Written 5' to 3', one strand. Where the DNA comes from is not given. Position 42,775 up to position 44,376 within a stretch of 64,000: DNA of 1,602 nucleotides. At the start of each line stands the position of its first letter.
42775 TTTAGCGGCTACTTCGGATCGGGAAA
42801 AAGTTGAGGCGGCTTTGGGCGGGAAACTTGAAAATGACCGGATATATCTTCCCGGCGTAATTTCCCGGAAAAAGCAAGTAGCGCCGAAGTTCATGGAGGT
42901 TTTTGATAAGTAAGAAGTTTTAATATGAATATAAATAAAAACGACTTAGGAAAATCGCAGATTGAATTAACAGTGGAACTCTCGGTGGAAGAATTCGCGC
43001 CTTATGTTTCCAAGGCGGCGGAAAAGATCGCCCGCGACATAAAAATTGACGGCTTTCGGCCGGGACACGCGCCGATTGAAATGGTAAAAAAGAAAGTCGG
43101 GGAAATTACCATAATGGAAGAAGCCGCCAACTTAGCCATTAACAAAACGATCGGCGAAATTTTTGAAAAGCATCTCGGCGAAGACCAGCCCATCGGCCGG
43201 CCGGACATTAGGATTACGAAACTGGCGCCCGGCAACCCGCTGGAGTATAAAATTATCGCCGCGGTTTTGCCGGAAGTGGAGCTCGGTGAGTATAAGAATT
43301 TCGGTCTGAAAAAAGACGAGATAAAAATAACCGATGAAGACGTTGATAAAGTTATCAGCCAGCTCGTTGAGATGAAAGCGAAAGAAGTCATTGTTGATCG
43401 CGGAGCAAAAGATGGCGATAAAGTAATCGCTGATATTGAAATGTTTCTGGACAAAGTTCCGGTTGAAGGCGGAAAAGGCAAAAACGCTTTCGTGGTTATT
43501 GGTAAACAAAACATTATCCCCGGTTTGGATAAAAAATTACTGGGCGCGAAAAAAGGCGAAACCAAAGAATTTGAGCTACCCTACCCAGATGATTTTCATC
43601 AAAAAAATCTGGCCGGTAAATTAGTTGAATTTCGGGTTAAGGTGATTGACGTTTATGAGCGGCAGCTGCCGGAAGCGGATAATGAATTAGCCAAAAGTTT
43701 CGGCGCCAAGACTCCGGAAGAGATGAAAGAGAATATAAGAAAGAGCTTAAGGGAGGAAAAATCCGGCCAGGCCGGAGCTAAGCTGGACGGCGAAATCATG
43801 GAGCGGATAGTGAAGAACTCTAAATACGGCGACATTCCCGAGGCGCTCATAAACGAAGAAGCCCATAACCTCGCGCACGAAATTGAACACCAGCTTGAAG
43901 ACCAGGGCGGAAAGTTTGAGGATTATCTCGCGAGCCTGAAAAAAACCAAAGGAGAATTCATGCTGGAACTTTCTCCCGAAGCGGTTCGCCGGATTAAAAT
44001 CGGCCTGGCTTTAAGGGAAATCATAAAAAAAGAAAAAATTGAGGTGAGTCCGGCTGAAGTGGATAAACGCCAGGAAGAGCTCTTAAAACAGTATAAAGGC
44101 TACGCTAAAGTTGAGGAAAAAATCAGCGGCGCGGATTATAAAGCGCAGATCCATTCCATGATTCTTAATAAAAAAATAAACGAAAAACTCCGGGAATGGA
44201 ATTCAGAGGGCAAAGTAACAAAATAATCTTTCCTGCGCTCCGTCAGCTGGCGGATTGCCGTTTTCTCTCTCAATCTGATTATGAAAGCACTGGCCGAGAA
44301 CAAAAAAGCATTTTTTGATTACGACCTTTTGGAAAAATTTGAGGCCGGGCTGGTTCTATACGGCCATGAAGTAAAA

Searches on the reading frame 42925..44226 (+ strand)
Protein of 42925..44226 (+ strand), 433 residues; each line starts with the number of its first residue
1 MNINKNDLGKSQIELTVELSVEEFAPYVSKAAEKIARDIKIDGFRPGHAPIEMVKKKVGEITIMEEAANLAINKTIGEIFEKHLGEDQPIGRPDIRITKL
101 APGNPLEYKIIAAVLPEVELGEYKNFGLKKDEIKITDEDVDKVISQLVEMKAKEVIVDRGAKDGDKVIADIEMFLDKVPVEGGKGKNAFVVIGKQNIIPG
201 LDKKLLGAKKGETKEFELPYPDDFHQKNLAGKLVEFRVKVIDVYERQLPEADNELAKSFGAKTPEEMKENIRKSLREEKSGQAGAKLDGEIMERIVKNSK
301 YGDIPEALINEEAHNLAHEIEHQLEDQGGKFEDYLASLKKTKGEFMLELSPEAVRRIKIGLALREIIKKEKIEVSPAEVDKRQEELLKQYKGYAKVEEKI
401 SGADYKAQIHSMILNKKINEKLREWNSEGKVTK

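Call 81: search_protein_families(library=pfam, proteins=[window:42925-44226:+], max_evalue=0.0001)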
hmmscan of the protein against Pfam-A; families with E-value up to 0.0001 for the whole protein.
window:42925-44226:+ (433 aa): 3 families
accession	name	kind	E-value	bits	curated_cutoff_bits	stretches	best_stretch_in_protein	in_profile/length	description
PF05697.18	Trigger_N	-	1e-36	126.8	22.2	1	1-147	1-144/144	Bacterial trigger factor protein (TF)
PF05698.19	Trigger_C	-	5.4e-29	101.8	22.7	1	265-422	3-160/162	Bacterial trigger factor protein (TF) C-terminus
PF00254.34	FKBP_C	-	2.3e-11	44.3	21.1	1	160-240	4-93/94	FKBP-type peptidyl-prolyl cis-trans isomerase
